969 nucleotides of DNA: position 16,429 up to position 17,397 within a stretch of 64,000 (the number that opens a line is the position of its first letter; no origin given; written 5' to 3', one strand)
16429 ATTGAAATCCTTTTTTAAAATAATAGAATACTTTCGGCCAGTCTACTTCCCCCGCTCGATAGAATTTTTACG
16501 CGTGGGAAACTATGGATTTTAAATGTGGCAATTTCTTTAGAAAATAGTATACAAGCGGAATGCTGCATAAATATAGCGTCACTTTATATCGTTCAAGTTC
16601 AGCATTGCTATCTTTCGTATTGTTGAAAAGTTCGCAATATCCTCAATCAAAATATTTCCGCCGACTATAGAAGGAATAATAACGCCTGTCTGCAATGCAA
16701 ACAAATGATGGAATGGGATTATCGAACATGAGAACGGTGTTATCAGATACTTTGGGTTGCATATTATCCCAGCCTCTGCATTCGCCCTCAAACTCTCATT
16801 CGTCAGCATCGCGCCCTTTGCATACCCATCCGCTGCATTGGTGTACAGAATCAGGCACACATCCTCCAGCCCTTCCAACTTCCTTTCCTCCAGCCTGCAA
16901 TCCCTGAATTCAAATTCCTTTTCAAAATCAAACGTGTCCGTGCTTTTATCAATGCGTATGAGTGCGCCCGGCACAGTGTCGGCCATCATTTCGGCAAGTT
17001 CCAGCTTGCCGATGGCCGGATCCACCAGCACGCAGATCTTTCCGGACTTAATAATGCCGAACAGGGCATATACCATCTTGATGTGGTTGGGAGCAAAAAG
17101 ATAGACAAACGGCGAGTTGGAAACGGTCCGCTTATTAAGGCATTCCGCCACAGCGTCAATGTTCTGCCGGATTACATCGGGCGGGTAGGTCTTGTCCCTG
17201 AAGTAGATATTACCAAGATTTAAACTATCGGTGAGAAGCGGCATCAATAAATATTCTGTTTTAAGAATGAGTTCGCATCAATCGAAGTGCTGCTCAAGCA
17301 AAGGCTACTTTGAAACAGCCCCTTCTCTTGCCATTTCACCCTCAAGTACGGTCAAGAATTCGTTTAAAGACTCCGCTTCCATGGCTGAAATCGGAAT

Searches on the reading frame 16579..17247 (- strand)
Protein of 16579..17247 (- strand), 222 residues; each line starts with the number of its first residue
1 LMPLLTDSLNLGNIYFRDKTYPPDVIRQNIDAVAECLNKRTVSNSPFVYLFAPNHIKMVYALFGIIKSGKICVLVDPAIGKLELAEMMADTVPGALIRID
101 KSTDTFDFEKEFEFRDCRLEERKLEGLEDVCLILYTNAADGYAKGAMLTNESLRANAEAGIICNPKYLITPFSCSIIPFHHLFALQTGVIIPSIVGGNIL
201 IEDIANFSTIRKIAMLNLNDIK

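Call 7: search_protein_families(library=pfam, proteins=[window:16579-17247:-], max_evalue=0.1)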
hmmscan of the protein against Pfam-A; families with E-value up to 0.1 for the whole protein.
window:16579-17247:- (222 aa): 1 family
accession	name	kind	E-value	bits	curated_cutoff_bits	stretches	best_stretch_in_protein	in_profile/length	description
PF00501.34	AMP-binding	-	1.2e-17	64.2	29.9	1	28-204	29-239/384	AMP-binding enzyme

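Call 8: search_protein_families(library=ncbifam, proteins=[window:16579-17247:-], max_evalue=0.1)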
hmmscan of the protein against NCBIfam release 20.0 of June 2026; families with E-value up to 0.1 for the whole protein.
window:16579-17247:- (222 aa): 47 families (the best 25 are shown)
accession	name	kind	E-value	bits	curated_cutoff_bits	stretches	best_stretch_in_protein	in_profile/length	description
NF052269.1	Staph_lig_FadD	equivalog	1.9e-11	43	650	1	27-202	34-223/499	long-chain-fatty-acid--CoA ligase FadD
NF004114.0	PRK05605.1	equivalog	2.8e-11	42.5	766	2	121-201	214-295/575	long-chain-fatty-acid--CoA ligase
NF006181.0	PRK08314.1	subfamily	2e-10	39.5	705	2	125-201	201-276/563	long-chain-fatty-acid--CoA ligase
NF005858.0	PRK07787.1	subfamily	3.6e-09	35.6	575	1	27-197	29-197/471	acyl-CoA synthetase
NF006523.0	PRK08974.1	equivalog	4.1e-09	35.1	884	2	128-201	206-282/561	long-chain-fatty-acid--CoA ligase FadD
NF006754.0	PRK09274.1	equivalog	1.1e-08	33.7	478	1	28-101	49-122/555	fatty acid CoA ligase family protein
NF006572.0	PRK09088.1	equivalog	1.2e-08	34.1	696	1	28-203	36-214/491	acyl-CoA synthetase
NF006442.0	PRK08751.1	equivalog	2.8e-08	32.6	1023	2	128-209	208-294/560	long-chain fatty acid--CoA ligase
TIGR01733.1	AA-adenyl-dom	subfamily_domain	7.9e-08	31.5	317.4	1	28-156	7-148/409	amino acid adenylation domain-containing protein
TIGR01923.1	menE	equivalog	4.4e-07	29.1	330.15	1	26-158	5-143/442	o-succinylbenzoate--CoA ligase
NF004837.0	PRK06187.1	subfamily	1.2e-06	27.1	476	1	128-212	170-254/531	long-chain-fatty-acid--CoA ligase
NF047350.1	aureusi_NRPS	equivalog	1.6e-06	25.2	2500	1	23-153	441-574/2373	aureusimine non-ribosomal peptide synthetase AusA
NF005463.0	PRK07059.1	subfamily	2.1e-06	26.4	869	1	126-206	202-289/557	long-chain-fatty-acid--CoA ligase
NF004822.0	PRK06178.1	equivalog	2.6e-06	26.3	782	1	30-104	72-146/571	acyl-CoA synthetase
NF058661.1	cispen_AMP_AmcH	equivalog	5.4e-06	25.1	370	1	27-158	24-158/458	adenylate-forming 2-oxoglutaryl-ACP ligase AmcH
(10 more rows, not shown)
